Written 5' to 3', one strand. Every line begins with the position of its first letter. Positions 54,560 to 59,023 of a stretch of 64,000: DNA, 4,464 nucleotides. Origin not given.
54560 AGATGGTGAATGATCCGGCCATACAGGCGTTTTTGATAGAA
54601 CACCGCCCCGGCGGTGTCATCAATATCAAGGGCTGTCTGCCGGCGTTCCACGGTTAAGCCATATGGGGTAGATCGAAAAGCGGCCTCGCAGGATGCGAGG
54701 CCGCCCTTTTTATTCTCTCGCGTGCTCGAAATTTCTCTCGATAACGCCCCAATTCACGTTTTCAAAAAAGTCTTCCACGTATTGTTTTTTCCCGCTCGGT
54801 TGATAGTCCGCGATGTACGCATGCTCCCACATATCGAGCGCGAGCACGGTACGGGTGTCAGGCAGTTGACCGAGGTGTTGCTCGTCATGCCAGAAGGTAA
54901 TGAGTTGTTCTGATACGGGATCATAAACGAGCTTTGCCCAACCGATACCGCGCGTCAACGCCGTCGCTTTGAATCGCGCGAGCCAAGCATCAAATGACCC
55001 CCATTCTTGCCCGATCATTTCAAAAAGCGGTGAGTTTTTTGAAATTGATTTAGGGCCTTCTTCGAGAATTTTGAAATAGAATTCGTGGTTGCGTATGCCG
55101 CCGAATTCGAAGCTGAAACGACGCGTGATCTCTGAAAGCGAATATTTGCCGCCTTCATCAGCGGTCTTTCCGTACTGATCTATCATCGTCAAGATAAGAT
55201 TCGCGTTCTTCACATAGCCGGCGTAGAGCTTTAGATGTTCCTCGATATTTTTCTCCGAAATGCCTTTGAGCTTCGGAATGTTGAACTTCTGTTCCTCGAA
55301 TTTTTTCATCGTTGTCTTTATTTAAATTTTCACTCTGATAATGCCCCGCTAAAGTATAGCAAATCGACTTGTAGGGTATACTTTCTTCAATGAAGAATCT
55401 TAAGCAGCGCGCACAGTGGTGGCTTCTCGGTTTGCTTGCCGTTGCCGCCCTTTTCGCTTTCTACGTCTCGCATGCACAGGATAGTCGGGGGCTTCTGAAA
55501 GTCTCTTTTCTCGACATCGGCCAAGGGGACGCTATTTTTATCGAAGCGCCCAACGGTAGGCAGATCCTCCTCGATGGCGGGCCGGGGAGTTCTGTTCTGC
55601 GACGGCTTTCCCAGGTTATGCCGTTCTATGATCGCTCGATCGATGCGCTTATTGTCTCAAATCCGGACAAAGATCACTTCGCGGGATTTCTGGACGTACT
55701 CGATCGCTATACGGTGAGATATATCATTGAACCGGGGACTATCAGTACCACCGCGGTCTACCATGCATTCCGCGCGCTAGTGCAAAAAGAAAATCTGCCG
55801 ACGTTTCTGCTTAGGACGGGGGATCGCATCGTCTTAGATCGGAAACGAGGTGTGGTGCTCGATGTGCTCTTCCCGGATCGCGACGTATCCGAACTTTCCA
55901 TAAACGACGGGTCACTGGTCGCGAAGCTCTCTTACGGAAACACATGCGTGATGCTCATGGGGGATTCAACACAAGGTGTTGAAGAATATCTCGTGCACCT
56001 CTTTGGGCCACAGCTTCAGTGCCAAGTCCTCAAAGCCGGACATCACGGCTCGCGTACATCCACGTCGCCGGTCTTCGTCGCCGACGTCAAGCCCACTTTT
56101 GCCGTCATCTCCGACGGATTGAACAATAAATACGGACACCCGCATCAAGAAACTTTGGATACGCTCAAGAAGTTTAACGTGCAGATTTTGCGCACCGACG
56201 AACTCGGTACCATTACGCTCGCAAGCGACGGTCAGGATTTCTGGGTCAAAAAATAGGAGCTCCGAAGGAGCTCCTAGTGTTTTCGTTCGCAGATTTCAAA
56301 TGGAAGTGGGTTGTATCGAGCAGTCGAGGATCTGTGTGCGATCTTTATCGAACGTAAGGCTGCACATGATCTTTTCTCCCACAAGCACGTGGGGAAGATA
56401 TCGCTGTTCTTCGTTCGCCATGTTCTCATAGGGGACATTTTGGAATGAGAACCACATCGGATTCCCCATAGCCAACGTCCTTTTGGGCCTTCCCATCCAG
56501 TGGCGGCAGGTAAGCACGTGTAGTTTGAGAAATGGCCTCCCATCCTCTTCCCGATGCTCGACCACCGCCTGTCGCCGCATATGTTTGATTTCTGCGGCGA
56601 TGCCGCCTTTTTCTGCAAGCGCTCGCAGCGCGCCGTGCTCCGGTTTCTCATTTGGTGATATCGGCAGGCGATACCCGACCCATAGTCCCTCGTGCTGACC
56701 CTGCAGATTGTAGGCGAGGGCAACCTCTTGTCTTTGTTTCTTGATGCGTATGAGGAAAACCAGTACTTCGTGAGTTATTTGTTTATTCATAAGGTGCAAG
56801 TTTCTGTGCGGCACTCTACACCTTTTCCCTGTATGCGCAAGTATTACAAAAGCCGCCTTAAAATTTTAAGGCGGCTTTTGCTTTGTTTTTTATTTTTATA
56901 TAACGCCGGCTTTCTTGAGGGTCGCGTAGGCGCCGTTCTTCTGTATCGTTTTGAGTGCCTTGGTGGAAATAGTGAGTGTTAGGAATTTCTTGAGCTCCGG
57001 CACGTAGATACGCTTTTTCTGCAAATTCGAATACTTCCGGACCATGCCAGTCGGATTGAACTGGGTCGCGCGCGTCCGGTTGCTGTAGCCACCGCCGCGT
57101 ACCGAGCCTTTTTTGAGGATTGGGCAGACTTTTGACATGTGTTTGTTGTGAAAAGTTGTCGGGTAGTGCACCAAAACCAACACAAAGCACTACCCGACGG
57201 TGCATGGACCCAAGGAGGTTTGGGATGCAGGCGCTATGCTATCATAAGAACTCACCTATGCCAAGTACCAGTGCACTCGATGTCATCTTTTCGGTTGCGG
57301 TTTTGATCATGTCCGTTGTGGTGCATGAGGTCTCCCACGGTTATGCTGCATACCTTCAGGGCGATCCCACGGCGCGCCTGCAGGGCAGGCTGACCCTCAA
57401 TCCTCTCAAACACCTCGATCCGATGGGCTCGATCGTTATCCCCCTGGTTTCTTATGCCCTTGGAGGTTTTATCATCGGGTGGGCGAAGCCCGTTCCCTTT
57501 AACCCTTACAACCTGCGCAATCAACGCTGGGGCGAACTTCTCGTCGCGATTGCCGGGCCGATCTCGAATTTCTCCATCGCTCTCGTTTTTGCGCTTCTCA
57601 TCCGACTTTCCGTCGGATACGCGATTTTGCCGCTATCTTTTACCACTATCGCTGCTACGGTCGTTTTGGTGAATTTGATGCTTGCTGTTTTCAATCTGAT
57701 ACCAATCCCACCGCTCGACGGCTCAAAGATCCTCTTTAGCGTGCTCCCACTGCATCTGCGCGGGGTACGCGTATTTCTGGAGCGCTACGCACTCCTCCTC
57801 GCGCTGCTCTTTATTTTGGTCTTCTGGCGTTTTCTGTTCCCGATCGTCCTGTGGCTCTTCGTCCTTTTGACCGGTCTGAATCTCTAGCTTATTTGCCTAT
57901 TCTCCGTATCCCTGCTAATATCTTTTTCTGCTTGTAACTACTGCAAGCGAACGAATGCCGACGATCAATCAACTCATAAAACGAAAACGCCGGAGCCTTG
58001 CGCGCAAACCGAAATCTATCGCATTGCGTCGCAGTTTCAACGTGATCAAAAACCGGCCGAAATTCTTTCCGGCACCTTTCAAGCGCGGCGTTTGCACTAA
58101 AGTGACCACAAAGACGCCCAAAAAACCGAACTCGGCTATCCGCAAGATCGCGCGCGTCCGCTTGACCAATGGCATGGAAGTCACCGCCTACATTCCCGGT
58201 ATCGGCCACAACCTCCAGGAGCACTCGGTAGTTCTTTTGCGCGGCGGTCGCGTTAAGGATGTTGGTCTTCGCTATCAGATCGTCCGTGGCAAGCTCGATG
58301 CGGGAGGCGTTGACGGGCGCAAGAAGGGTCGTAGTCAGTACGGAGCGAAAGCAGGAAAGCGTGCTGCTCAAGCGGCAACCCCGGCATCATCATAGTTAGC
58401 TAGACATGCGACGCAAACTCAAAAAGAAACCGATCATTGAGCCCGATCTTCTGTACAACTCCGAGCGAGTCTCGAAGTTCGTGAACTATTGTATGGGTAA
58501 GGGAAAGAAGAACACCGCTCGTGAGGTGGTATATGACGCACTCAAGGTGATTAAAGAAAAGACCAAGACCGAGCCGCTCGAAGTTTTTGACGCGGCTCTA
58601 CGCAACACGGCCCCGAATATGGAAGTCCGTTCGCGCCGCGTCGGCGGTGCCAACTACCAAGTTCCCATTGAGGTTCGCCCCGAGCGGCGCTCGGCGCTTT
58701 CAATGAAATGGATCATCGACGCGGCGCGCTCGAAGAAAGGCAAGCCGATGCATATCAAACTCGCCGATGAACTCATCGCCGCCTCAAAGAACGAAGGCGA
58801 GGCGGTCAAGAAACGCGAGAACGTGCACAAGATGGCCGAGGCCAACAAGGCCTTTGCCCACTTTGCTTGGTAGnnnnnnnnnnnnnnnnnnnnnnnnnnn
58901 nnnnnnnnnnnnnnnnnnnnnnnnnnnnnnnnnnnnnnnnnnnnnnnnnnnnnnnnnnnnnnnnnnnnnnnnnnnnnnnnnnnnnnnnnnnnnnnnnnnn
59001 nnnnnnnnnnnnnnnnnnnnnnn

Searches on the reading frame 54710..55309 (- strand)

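Call 69: search_protein_families(library=pfam, proteins=[window:54710-55309:-], max_evalue=0.01)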
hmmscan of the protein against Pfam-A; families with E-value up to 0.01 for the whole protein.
window:54710-55309:- (199 aa): 2 families
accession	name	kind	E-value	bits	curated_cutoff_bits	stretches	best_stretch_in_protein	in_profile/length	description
PF02777.23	Sod_Fe_C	-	6.1e-22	78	20.9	1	94-192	4-101/102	Iron/manganese superoxide dismutases, C-terminal domain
PF00081.27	Sod_Fe_N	-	6.5e-06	27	27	1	17-82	18-81/82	Iron/manganese superoxide dismutases, alpha-hairpin domain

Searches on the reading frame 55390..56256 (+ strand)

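Call 69: search_protein_families(library=pfam, proteins=[window:55390-56256:+], max_evalue=0.01)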
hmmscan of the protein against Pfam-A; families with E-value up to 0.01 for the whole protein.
window:55390-56256:+ (288 aa): 2 families
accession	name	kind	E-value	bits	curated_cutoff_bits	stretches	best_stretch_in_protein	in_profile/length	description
PF00753.33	Lactamase_B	-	1.7e-06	28.5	22.7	1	43-226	3-178/196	Metallo-beta-lactamase superfamily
PF12706.13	Lactamase_B_2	-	0.0013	18.8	27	1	57-122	1-71/200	Beta-lactamase superfamily domain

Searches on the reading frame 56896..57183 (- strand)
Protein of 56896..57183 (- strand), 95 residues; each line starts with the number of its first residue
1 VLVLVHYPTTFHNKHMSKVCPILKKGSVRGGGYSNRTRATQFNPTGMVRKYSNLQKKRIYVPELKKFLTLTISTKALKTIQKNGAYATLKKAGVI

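Call 69: search_protein_families(library=pfam, proteins=[window:56896-57183:-], max_evalue=0.01)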
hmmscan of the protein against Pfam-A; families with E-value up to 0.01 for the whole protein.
window:56896-57183:- (95 aa): 1 family
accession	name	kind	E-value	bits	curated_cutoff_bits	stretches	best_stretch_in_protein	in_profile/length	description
PF00830.24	Ribosomal_L28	-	1.1e-09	38.6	27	1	51-83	28-60/60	Ribosomal L28 family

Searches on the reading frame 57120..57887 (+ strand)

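Call 8: search_protein_families(library=pfam, proteins=[window:57120-57887:+], max_evalue=0.1)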
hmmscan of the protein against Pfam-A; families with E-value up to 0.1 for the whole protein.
window:57120-57887:+ (255 aa): 1 family
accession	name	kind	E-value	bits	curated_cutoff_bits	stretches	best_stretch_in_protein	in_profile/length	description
PF02163.28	Peptidase_M50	-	3.3e-17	63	27.2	2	59-166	3-105/221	Peptidase family M50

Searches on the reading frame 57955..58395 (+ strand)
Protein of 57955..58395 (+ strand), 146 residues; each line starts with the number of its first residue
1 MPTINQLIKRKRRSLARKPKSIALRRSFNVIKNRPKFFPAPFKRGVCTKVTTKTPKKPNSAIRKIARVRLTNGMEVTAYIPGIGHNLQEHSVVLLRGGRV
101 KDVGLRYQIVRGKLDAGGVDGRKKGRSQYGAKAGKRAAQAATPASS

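Call 8: search_protein_families(library=pfam, proteins=[window:57955-58395:+], max_evalue=0.1)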
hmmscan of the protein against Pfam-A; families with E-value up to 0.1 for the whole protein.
window:57955-58395:+ (146 aa): 1 family
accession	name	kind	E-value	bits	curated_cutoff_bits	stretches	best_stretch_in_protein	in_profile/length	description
PF00164.32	Ribosom_S12_S23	-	1.3e-30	105.8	22.3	1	35-128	6-104/110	Ribosomal protein S12/S23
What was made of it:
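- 57955..58395 (+): rpsL (ribosomal protein S12, 146 aa, with a Lys/Ala-rich C-terminal tail). Pfam PF00164, E 1.3e-30 (call 8).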

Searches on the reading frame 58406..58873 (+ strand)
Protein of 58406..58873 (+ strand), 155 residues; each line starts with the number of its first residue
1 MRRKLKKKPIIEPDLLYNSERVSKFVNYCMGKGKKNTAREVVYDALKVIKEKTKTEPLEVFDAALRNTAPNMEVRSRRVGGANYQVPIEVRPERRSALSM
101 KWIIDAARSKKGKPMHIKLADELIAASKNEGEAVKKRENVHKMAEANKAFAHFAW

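Call 8: search_protein_families(library=pfam, proteins=[window:58406-58873:+], max_evalue=0.1)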
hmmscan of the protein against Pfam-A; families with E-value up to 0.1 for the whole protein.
window:58406-58873:+ (155 aa): 1 family
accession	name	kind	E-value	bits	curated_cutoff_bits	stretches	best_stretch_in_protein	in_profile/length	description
PF00177.27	Ribosomal_S7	-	2.2e-59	199.8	24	1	1-148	1-148/148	Ribosomal protein S7p/S5e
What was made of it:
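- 58406..58873 (+): rpsG (ribosomal protein S7, 155 aa). Pfam PF00177, E 2.2e-59, full length (call 8).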
